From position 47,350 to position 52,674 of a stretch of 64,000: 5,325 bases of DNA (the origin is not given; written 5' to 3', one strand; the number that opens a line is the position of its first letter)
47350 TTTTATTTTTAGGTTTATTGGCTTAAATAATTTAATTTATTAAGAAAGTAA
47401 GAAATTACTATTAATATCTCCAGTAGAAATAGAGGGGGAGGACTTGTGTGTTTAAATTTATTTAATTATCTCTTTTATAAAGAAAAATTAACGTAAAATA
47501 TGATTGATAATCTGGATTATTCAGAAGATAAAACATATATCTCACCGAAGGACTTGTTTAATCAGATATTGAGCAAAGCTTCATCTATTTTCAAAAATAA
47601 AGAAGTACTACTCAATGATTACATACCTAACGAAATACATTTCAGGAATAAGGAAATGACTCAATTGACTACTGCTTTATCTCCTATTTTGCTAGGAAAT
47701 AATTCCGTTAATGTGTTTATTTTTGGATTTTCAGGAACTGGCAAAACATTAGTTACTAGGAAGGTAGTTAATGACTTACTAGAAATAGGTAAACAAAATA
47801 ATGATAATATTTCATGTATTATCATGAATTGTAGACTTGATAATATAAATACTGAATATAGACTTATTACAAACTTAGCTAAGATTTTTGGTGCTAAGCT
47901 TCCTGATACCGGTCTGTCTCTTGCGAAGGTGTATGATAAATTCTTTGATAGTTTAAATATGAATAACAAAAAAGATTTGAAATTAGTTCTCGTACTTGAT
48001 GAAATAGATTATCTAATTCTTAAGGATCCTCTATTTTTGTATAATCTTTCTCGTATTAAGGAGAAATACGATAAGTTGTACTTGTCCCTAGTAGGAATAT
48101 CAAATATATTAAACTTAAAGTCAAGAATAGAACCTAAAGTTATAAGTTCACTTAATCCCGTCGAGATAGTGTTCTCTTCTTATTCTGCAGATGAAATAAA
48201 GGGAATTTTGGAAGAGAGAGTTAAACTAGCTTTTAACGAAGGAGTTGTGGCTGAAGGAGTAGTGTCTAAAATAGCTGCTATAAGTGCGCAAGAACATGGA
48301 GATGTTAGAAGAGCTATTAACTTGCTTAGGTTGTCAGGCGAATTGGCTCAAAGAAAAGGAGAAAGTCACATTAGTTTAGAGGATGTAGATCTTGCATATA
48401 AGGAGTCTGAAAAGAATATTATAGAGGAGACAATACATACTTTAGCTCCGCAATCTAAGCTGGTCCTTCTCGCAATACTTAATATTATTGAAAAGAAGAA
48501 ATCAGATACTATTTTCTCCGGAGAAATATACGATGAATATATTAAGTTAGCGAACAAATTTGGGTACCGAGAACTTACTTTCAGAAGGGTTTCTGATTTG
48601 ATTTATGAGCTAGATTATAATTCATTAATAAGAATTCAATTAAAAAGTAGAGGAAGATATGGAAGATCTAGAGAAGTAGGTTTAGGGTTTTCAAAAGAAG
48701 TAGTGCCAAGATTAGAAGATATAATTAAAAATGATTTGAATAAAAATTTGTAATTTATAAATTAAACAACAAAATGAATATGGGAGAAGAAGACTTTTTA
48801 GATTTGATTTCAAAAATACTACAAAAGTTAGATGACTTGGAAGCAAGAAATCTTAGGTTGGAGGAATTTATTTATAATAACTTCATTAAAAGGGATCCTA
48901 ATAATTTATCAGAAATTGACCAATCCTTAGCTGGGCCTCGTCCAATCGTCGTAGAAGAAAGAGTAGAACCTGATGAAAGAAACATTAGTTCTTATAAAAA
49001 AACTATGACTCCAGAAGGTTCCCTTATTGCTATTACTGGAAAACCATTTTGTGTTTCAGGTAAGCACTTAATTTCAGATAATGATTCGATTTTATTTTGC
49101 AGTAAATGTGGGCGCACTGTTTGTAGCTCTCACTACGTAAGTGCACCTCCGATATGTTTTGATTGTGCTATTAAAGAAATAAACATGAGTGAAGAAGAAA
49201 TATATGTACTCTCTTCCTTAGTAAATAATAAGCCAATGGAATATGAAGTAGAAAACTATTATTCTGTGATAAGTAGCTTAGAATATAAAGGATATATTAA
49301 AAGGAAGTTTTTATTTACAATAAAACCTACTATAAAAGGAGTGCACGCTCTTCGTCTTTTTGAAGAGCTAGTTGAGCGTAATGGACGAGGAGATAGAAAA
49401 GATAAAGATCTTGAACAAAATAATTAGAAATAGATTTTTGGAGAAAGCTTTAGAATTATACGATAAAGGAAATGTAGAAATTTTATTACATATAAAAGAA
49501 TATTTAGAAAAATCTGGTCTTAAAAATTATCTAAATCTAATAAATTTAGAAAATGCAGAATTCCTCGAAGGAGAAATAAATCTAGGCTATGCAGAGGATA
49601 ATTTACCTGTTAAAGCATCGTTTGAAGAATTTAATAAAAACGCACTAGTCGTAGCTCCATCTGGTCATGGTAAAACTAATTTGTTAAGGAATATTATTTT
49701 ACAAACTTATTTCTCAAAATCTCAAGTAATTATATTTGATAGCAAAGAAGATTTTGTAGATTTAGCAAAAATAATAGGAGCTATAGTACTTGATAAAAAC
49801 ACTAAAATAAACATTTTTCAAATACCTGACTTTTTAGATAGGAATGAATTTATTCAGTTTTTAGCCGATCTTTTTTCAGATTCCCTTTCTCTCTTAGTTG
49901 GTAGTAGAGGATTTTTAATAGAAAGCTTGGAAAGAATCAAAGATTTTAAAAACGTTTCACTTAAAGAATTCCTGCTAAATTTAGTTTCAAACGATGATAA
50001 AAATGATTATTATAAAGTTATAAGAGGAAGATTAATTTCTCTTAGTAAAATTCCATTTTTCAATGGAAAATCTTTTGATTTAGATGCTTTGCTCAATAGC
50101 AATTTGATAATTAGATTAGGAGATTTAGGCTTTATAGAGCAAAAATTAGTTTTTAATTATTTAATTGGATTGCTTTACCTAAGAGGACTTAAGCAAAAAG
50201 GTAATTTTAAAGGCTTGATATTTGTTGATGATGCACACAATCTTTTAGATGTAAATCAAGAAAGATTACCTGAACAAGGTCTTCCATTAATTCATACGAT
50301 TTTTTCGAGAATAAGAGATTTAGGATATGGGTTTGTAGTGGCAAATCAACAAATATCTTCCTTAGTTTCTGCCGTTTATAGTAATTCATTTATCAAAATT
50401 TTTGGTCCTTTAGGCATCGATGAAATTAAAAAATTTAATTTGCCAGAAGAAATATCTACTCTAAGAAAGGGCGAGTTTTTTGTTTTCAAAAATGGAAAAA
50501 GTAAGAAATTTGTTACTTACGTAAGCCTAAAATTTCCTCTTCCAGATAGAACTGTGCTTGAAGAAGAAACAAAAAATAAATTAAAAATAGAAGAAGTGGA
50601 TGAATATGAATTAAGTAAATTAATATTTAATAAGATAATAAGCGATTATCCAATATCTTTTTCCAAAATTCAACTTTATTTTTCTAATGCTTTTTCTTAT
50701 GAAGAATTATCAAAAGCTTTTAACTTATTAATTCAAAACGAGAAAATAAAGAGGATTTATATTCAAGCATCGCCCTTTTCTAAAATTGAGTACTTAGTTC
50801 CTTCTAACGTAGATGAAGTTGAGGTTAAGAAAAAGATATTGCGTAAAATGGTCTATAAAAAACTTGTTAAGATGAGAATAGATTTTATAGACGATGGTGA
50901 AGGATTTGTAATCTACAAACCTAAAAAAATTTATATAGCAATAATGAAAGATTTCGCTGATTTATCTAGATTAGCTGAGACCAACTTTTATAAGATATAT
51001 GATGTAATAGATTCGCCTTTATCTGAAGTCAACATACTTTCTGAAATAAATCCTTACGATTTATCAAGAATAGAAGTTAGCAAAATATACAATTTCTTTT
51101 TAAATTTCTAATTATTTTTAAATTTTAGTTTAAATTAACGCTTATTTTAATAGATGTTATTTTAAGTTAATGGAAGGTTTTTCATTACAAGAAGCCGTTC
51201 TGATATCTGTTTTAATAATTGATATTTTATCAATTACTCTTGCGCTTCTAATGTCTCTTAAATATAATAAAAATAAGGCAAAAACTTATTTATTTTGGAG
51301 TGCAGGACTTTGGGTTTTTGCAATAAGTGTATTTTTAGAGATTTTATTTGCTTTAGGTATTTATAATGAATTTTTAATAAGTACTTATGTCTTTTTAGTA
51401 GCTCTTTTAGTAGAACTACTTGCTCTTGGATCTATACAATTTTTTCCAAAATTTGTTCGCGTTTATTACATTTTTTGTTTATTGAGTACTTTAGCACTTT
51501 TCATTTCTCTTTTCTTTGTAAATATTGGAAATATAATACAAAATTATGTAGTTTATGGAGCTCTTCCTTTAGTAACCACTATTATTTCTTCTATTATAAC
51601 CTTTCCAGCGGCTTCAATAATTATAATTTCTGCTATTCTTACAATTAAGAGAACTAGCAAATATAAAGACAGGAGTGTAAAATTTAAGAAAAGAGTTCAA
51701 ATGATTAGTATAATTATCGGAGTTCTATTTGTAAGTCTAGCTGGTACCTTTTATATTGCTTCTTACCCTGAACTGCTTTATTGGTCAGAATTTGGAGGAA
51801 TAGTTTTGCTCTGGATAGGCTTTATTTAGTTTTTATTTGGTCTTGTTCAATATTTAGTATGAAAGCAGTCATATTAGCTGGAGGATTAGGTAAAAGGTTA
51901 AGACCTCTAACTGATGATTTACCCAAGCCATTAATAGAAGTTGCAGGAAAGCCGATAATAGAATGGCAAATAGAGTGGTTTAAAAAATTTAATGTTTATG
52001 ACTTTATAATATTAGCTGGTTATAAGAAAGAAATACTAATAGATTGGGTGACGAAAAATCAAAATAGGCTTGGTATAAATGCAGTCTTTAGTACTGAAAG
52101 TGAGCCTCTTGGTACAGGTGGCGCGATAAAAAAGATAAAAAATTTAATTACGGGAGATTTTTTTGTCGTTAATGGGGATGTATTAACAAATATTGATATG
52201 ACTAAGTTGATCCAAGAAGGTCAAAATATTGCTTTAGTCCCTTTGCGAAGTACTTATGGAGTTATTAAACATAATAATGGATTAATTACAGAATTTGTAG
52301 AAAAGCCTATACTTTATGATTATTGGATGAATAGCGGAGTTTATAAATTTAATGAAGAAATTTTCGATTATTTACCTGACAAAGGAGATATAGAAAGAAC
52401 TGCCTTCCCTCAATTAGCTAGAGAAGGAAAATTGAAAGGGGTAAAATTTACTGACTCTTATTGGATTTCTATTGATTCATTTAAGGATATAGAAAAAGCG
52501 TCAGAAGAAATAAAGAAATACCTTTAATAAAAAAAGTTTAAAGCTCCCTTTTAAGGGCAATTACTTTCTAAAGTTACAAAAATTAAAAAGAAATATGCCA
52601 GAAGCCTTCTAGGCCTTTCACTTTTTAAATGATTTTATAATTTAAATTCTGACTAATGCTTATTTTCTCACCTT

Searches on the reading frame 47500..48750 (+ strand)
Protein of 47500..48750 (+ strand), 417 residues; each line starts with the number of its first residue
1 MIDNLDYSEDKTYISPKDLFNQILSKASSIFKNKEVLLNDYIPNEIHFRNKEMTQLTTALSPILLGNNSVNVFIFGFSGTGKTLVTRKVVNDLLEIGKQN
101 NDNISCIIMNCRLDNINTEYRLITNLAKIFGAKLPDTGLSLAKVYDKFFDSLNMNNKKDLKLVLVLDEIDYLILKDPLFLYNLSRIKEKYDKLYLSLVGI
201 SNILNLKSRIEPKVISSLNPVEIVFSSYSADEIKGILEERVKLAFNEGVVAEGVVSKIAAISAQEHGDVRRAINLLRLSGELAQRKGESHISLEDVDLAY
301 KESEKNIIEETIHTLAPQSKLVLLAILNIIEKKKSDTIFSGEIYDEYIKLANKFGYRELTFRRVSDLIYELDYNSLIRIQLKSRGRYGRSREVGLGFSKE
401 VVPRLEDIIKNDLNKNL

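Call 67: search_protein_families(library=pfam, proteins=[window:47500-48750:+], max_evalue=0.001)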
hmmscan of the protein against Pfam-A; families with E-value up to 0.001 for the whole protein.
window:47500-48750:+ (417 aa): 6 families
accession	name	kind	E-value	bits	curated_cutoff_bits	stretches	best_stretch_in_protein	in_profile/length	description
PF22703.2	Cdc6_lid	-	3.6e-22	78.5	27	1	236-300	3-67/68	Cdc6 AAA+ ATPase-type lid domain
PF09079.17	Cdc6_C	-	5.6e-21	74.8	25.1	1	310-401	1-92/96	CDC6, C terminal winged helix domain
PF13401.12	AAA_22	-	1.3e-10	42.2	27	1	72-203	8-126/130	AAA domain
PF13191.12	AAA_16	-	1e-06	29.8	32.6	1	49-188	5-160/167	AAA ATPase domain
PF22606.2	Cdc6-ORC-like_ATPase_lid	-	1.9e-06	28.1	27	1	228-284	1-57/60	Cdc6/ORC-like, ATPase lid domain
PF01637.24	ATPase_2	-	8.8e-06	26.1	33.2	1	63-189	14-141/225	ATPase domain predominantly from Archaea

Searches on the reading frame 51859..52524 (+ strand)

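Call 67: search_protein_families(library=pfam, proteins=[window:51859-52524:+], max_evalue=0.001)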
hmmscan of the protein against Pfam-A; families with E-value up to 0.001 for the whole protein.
window:51859-52524:+ (222 aa): 3 families
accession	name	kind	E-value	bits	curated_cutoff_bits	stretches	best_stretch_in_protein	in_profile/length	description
PF00483.29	NTP_transferase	-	1.2e-33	117.1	21.2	1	2-219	1-243/245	Nucleotidyl transferase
PF12804.13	NTP_transf_3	-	8.4e-08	33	27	1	3-107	1-95/160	MobA-like NTP transferase domain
PF01128.25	IspD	-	4.8e-05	23.6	27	1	2-58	2-55/221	2-C-methyl-D-erythritol 4-phosphate cytidylyltransferase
